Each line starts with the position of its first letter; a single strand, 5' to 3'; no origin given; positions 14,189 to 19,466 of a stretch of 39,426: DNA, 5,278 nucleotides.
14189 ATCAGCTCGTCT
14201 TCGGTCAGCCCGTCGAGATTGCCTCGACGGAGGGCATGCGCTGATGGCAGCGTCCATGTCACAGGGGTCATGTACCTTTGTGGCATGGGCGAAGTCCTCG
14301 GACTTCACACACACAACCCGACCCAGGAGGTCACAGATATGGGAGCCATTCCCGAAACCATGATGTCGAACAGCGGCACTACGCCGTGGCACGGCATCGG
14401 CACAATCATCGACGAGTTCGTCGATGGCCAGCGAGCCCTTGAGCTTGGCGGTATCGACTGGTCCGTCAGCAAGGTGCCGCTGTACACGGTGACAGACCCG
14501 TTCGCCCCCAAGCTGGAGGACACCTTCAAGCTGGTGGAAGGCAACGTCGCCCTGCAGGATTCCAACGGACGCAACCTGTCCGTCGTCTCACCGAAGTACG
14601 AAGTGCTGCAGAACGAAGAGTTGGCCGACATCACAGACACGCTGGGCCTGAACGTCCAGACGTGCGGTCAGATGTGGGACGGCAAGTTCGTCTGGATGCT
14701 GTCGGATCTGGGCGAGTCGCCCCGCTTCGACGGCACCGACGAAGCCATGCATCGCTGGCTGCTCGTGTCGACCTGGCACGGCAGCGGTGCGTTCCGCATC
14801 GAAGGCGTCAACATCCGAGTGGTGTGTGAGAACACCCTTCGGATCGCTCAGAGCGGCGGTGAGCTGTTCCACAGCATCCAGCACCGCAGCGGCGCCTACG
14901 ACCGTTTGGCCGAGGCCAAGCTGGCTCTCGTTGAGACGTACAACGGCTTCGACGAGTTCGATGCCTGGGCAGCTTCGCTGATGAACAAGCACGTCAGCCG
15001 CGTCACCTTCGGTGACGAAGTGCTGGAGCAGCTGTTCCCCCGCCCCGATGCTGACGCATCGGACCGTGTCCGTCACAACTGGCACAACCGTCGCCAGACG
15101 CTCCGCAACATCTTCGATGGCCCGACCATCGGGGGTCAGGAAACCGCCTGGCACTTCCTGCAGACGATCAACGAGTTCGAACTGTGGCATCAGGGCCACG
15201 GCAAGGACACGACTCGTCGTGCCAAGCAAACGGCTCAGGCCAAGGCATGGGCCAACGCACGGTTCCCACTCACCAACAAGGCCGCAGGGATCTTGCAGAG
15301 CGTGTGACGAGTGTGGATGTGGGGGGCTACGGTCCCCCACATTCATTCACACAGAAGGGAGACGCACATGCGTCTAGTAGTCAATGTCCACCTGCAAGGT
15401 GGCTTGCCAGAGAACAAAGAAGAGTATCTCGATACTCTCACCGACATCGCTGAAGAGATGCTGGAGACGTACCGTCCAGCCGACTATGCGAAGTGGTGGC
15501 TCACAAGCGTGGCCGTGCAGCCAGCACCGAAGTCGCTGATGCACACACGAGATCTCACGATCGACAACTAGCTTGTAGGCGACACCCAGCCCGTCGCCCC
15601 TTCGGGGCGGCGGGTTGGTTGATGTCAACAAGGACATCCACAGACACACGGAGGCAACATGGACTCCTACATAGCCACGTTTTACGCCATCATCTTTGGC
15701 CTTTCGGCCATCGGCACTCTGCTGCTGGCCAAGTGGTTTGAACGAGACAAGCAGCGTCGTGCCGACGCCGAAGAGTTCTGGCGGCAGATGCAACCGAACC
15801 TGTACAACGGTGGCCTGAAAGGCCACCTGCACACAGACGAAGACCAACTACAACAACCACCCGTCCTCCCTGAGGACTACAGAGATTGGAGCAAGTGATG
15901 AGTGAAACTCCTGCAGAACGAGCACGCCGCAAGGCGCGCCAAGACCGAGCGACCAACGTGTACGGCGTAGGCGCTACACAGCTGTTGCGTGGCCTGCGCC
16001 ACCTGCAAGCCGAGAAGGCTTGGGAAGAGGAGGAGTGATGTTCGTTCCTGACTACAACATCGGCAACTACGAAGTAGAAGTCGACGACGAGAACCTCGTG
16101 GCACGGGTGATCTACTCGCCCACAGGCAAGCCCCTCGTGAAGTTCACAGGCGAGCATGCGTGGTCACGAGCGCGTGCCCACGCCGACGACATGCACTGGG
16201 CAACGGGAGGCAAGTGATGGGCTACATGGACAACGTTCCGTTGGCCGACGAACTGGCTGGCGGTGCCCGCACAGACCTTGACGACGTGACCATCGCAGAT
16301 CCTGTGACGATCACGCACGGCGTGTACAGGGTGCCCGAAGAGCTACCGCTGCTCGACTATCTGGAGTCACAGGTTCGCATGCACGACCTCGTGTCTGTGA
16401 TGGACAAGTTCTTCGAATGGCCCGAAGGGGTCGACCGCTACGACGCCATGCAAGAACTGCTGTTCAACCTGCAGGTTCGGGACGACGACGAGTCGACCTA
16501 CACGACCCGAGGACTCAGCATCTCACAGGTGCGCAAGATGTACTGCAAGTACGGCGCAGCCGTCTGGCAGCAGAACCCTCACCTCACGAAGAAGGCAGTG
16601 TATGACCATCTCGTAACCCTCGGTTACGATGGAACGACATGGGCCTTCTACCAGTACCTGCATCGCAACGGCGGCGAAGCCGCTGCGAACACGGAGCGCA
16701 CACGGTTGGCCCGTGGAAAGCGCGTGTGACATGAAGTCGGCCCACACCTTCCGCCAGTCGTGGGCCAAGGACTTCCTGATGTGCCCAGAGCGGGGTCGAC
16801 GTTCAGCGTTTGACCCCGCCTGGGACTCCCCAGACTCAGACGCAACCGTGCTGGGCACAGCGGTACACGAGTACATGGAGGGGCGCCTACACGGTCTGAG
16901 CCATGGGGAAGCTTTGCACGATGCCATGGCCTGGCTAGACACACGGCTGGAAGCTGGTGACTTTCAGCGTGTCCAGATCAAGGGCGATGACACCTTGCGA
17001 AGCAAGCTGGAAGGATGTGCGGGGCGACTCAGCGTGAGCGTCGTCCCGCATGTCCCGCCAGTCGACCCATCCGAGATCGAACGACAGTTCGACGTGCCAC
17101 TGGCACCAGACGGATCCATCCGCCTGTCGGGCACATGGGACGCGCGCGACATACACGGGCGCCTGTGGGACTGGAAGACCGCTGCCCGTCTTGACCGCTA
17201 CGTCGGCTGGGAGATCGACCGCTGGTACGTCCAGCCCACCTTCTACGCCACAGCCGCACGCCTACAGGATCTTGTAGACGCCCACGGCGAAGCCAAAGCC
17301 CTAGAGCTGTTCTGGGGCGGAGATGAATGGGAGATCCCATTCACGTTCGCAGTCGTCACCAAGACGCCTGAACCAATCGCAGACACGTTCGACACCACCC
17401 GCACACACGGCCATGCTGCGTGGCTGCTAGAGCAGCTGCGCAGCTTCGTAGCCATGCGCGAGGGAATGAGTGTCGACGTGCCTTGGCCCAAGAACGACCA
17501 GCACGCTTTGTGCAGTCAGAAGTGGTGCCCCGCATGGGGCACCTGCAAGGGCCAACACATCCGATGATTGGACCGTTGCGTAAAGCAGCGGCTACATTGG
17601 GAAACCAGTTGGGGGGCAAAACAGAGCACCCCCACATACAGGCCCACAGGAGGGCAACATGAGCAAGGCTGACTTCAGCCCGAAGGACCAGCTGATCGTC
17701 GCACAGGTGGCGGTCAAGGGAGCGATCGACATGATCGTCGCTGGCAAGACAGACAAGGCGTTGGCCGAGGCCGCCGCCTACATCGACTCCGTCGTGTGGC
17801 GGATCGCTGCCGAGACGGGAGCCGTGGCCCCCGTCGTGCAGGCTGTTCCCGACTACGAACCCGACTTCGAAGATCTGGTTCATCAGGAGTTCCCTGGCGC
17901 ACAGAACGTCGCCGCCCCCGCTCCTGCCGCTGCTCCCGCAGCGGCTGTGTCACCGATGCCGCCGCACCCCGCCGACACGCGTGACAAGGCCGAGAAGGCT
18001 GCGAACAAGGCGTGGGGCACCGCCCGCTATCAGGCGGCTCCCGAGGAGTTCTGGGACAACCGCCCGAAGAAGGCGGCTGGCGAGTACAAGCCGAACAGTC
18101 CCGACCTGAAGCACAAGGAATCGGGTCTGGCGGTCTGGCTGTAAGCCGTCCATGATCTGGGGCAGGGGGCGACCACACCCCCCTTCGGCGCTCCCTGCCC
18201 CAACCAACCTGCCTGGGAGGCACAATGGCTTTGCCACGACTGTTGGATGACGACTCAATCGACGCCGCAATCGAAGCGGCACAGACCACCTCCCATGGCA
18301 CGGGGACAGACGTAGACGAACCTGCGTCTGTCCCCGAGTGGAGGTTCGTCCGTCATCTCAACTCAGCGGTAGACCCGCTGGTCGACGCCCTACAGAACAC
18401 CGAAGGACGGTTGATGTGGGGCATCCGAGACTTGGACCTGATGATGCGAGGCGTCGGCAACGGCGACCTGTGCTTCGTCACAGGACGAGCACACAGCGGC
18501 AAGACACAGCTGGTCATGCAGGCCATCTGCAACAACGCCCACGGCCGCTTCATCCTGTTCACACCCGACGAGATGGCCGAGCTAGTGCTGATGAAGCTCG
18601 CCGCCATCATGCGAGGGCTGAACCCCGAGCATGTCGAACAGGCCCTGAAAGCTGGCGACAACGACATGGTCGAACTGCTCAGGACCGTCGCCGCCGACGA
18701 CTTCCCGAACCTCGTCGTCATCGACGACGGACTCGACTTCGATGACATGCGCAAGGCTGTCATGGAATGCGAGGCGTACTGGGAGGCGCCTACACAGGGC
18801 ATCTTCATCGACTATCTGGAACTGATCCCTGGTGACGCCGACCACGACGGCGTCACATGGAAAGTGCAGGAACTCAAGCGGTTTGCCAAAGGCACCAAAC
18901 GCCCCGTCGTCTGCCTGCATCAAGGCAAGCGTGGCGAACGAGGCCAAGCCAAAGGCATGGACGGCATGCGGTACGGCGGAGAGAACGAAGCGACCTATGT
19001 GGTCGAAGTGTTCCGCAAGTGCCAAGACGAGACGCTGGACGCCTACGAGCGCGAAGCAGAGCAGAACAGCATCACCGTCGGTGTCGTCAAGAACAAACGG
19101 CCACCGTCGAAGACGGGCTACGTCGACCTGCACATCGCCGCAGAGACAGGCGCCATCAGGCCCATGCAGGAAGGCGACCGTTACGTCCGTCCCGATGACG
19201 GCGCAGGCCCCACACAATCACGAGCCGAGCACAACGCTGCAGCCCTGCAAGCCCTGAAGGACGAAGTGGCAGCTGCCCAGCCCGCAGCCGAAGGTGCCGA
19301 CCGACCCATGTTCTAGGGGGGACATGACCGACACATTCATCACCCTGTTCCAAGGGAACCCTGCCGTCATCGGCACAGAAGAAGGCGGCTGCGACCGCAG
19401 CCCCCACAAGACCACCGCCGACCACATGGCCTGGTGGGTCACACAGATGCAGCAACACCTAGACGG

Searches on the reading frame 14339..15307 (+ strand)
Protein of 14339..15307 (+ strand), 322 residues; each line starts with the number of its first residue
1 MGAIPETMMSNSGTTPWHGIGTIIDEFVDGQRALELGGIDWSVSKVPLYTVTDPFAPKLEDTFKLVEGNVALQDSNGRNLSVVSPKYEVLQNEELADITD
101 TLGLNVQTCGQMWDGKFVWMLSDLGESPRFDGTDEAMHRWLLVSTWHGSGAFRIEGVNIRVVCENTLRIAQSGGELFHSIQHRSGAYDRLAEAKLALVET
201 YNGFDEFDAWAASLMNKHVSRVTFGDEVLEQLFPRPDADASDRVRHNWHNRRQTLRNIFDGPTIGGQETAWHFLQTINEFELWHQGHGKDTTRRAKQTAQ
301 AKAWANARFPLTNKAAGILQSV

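Call 13: search_protein_families(library=pfam, proteins=[window:14339-15307:+], max_evalue=0.01)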
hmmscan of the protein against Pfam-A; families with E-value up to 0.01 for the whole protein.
window:14339-15307:+ (322 aa): 1 family
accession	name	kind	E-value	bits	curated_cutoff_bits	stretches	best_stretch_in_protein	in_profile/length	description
PF06067.16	DUF932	-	5.3e-31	108.6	23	1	80-296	2-216/227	Domain of unknown function (DUF932)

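Call 14: search_protein_families(library=phrogs, proteins=[window:14339-15307:+], max_evalue=0.001)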
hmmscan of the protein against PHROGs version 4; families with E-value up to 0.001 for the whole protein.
window:14339-15307:+ (322 aa): 1 family
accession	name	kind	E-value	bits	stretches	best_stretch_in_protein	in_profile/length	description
phrog_1221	-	unknown function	4.8e-43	148.6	1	8-303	28-329/355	-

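Call 23: find_related_loci(query=window:14339-15307:+, collection=viral_contigs, flank=6000)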
Query window:14339-15307:+ (322 aa) in viral_contigs; peptide patterns used: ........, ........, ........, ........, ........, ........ (x = any residue, [..] = any of these).
8 stretches matched a pattern; 6 encode a relative of the query (tblastn E <= 1e-3); 6 distinct loci.
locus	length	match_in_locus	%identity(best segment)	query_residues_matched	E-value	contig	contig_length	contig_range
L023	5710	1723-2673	86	1-322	0e+0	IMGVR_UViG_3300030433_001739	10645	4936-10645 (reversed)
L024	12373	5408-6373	86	1-322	0e+0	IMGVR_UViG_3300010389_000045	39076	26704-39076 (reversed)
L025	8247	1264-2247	80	1-322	0e+0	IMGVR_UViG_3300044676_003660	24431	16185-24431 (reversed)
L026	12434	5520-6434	68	1-319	4e-144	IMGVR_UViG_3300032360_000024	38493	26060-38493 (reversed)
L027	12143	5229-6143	68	1-319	1e-143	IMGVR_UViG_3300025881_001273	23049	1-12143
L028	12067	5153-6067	67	1-319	9e-143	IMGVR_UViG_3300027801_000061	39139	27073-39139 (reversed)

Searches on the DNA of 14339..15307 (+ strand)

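Call 97: search_rna_families(source=L024, start=4700, end=4840, threshold=evalue, max_evalue=10, show_alignments=2)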
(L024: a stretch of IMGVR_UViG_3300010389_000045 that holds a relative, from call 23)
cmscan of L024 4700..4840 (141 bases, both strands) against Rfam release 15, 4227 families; matches with E-value up to 10: 3.
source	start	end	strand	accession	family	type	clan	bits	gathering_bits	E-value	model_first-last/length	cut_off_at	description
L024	4794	4828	+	RF01792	eiav_FSE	Cis-reg; frameshift_element;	-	13.8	40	0.33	1-35/35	no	ribosomal frameshift site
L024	4760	4777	+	RF02806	PyrR208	Gene; snRNA; snoRNA; HACA-box;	-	9.7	64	10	12-29/60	no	Pyrobaculum sRNA 208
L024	4795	4827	+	RF01833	astro_FSE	Cis-reg; frameshift_element;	-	8.8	70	6.1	1-38/55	no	ribosomal frameshift site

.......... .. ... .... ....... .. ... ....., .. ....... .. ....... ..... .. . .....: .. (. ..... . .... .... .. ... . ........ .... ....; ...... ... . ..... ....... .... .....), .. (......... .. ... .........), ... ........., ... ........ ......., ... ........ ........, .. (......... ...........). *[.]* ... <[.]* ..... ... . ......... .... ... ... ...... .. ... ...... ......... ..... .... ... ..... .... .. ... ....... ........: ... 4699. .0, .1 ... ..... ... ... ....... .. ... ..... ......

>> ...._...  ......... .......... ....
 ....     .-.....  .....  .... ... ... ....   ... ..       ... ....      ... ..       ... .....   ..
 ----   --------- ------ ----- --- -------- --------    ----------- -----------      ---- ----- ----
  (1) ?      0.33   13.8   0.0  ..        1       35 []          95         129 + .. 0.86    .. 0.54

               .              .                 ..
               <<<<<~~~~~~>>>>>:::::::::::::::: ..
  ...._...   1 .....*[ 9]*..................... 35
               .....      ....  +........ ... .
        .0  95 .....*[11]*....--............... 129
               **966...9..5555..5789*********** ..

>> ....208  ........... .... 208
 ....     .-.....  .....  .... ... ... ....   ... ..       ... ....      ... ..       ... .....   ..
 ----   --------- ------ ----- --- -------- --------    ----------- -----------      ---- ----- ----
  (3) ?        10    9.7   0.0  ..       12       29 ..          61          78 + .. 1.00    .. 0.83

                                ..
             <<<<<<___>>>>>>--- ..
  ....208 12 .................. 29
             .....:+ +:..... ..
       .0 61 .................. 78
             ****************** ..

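Call 98: search_rna_families(source=L026, start=4110, end=4250, threshold=evalue, max_evalue=10, show_alignments=2)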
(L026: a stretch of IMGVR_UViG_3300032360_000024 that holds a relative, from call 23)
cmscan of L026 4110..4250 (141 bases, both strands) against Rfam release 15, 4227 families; matches with E-value up to 10: 14.
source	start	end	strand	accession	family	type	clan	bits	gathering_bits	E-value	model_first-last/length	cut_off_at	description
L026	4116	4161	+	RF02915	DUF3800-VI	Cis-reg;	-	15.9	35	0.59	1-52/52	no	DUF3800-VI RNA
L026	4123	4162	+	RF02802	PyrR204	Gene; snRNA; snoRNA; HACA-box;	-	15.8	71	0.5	1-57/57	no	Pyrobaculum sRNA 204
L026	4117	4160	+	RF03527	mir-3072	Gene; miRNA;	-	15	86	4.8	1-83/83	no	mir-3072 microRNA precursor family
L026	4116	4159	-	RF01901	mir-284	Gene; miRNA;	-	14.3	60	3.4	1-98/98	no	mir-284 microRNA precursor family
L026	4112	4165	+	RF04296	mir-485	Gene; miRNA;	CL00149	14.1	70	1.8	1-73/73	no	mir-485 microRNA precursor family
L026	4112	4165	+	RF03990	mir-4888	Gene; miRNA;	-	14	90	4.9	8-66/73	no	mir-4888 microRNA precursor family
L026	4111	4166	+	RF00802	mir-207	Gene; miRNA;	-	13.8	88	3.8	2-78/78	no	mir-207 microRNA precursor family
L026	4120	4157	-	RF03964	mir-H1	Gene; miRNA;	-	13.2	97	9.8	1-85/85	no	mir-H1 microRNA precursor family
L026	4204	4245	-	RF03163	c4-a1b1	Gene; antisense;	CL00128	13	46.7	0.39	1-53/53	no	a1, b1 targets of C4 antisense RNA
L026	4115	4162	+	RF01939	mir-761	Gene; miRNA;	-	12.5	82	5.1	1-65/65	no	mir-761 microRNA precursor family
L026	4114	4166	+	RF00989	mir-492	Gene; miRNA;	-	12.2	76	2.8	1-75/75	no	mir-492 microRNA precursor family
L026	4165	4197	-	RF02405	P34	Gene; sRNA;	-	12.1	44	0.31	364-399/399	no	Pseudomonas sRNA P34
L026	4215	4236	+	RF00032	Histone3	Cis-reg;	-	10.2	34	8.3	6-26/46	no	Histone 3' UTR stem-loop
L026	4110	4248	-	RF02189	ST7-OT4_3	Gene; lncRNA;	-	7.9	50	5.3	1-128/302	3'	ST7 overlapping transcript 4 conserved region 3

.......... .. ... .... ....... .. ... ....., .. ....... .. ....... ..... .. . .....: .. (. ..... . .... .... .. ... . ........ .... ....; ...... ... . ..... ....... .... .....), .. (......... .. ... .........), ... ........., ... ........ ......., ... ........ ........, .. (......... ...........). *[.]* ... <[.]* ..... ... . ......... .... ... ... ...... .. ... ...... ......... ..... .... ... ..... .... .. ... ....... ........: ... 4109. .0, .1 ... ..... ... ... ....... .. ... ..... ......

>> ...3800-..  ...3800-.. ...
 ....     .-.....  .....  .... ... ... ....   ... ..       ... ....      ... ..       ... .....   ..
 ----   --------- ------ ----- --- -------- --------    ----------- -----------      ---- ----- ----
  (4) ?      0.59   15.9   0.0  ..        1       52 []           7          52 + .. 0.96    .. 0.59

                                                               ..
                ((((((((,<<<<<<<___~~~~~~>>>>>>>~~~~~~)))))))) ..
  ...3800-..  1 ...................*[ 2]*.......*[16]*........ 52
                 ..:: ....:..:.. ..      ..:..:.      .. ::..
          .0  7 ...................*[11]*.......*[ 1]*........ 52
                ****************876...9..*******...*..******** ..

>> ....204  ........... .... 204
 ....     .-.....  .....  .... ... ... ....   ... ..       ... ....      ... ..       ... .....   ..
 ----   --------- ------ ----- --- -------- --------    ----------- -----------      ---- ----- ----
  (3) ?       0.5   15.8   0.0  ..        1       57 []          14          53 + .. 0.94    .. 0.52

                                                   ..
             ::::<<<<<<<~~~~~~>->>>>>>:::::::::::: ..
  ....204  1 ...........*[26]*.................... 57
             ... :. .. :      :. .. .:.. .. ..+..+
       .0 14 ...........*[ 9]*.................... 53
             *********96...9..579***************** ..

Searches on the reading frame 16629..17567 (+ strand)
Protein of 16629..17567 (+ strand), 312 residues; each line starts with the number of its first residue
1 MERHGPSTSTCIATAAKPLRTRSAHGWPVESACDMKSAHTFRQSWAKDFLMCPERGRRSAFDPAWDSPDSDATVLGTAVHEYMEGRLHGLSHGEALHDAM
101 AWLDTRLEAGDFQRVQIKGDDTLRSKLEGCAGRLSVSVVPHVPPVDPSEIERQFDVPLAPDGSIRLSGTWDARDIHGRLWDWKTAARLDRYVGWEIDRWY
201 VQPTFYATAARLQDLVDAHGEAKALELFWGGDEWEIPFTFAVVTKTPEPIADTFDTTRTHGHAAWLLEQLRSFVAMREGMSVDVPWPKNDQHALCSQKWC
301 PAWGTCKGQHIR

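Call 26: search_protein_families(library=pfam, proteins=[window:16629-17567:+], max_evalue=0.01)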
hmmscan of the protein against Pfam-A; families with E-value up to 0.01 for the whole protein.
window:16629-17567:+ (312 aa): 1 family
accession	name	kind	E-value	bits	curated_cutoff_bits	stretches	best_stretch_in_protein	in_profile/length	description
PF12705.13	PDDEXK_1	-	3.7e-08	34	22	1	66-306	28-246/247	PD-(D/E)XK nuclease superfamily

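Call 27: search_protein_families(library=phrogs, proteins=[window:16629-17567:+], max_evalue=0.001)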
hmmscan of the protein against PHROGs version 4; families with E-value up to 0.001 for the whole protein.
window:16629-17567:+ (312 aa): 2 families
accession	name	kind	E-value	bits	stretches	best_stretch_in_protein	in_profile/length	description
phrog_69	-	DNA, RNA and nucleotide metabolism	4e-10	40.3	1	35-211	84-248/501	exonuclease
phrog_1218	-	DNA, RNA and nucleotide metabolism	3.1e-06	27.7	1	34-211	3-186/364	exonuclease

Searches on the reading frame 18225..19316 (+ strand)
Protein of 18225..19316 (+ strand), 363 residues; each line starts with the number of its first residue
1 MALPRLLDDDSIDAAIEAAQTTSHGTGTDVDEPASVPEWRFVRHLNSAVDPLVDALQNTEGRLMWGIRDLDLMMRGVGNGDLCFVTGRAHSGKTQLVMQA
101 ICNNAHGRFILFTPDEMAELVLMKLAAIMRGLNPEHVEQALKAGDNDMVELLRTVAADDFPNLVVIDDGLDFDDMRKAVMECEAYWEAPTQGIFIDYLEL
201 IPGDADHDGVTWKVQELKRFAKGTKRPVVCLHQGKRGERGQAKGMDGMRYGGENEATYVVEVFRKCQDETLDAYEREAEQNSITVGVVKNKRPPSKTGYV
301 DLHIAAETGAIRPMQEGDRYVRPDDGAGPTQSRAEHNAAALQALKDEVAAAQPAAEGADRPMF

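Call 26: search_protein_families(library=pfam, proteins=[window:18225-19316:+], max_evalue=0.01)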
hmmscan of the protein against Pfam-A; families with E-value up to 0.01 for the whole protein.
window:18225-19316:+ (363 aa): 2 families
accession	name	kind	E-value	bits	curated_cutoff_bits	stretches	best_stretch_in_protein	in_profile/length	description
PF03796.21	DnaB_C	-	1.5e-16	61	27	1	66-303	5-245/255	DnaB-like helicase C terminal domain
PF13481.12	AAA_25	-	0.0029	17.7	27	0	59-114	11-70/195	AAA domain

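Call 27: search_protein_families(library=phrogs, proteins=[window:18225-19316:+], max_evalue=0.001)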
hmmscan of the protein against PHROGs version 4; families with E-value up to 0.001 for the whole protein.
window:18225-19316:+ (363 aa): 3 families
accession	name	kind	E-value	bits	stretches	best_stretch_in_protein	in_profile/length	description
phrog_243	-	DNA, RNA and nucleotide metabolism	2.8e-19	70.1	1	67-315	22-269/273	DnaB-like replicative helicase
phrog_19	-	DNA, RNA and nucleotide metabolism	1.7e-17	64.5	1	49-319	315-586/621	DnaB-like replicative helicase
phrog_239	-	DNA, RNA and nucleotide metabolism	6.8e-11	42.8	1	62-335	340-620/801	DNA primase/helicase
